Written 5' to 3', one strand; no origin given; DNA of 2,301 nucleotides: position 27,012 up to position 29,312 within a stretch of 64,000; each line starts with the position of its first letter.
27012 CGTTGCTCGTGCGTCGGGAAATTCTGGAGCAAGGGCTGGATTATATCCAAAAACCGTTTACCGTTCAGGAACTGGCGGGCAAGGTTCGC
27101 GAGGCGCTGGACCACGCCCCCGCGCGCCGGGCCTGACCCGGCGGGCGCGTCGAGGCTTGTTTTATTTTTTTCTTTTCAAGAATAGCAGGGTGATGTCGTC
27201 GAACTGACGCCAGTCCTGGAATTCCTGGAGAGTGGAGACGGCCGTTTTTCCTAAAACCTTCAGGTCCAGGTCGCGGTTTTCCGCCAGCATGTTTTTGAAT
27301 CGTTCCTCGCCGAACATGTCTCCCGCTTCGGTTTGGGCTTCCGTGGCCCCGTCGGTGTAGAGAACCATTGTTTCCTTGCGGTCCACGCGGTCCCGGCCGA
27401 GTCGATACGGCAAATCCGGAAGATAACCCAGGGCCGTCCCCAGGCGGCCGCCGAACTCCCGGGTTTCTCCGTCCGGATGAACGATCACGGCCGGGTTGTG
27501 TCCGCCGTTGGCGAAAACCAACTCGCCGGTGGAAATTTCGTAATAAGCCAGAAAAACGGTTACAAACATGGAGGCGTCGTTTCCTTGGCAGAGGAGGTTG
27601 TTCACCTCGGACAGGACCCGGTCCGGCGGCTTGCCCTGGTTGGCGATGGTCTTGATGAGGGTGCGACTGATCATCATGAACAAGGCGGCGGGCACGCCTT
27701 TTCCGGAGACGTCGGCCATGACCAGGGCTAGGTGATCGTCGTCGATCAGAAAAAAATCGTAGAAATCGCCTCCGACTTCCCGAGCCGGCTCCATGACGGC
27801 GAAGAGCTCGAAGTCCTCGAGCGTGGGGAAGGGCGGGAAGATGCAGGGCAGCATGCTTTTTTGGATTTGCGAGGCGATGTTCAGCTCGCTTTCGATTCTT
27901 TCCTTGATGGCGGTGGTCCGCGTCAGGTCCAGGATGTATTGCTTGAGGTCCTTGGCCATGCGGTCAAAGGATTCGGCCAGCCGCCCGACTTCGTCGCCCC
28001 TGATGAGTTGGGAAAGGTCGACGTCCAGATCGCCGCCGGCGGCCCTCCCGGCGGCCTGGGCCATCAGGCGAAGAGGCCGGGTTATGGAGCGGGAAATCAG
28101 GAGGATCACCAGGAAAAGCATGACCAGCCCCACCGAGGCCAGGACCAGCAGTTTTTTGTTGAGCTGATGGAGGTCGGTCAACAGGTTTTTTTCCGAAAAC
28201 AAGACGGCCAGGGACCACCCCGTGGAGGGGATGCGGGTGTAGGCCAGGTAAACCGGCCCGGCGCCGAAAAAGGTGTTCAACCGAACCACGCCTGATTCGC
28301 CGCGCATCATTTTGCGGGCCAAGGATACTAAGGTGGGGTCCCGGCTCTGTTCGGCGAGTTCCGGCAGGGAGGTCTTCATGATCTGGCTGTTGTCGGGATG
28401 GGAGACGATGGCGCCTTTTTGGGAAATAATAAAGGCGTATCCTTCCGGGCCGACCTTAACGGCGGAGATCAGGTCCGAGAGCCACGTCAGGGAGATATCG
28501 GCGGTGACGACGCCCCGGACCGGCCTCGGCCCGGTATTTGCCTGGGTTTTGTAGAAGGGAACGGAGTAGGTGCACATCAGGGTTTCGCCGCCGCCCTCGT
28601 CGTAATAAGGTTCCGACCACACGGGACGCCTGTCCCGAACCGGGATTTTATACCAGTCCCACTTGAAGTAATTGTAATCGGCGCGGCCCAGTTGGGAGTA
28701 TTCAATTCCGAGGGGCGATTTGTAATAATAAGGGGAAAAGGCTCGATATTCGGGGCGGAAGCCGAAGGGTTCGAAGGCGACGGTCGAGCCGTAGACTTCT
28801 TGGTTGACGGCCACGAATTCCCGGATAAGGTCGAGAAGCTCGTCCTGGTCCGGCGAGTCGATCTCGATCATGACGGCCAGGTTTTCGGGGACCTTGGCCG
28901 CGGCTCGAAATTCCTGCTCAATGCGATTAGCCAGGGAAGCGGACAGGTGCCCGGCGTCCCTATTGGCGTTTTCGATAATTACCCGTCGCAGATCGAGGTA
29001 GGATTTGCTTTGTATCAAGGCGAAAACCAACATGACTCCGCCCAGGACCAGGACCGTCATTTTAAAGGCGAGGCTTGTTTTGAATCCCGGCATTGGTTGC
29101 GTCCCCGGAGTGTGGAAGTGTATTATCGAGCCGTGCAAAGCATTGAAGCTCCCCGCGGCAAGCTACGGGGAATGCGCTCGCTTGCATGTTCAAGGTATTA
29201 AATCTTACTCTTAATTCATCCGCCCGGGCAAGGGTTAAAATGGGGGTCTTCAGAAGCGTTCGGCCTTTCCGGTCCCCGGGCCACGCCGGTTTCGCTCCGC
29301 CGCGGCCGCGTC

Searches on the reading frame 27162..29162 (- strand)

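Call 31: search_protein_families(library=pfam, proteins=[window:27162-29162:-], max_evalue=0.001)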
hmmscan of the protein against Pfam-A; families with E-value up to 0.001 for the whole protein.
window:27162-29162:- (666 aa): 7 families
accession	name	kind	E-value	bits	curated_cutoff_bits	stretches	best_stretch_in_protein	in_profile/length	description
PF07228.17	SpoIIE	-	5.1e-49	167.3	25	1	474-664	1-191/192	Stage II sporulation protein E (SpoIIE)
PF22673.2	MCP-like_PDC_1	-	6.2e-31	107.6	27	1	111-229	3-112/113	Methyl-accepting chemotaxis protein-like, first PDC sensor domain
PF02743.24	dCache_1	-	5.7e-19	69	45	1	61-320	2-239/240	Cache domain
PF00672.30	HAMP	-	2.2e-13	50.7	25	1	355-407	1-52/53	HAMP domain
PF17201.10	Cache_3-Cache_2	-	0.00032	20.5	27.7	1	222-327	185-289/299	Cache 3/Cache 2 fusion domain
PF22572.2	GPR158_179_EC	-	0.00058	20.8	28.1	0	182-226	2-48/96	GPR158/179 extracellular domain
PF08269.17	dCache_2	-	0.00063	19.4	26.5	0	232-293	198-259/298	Cache domain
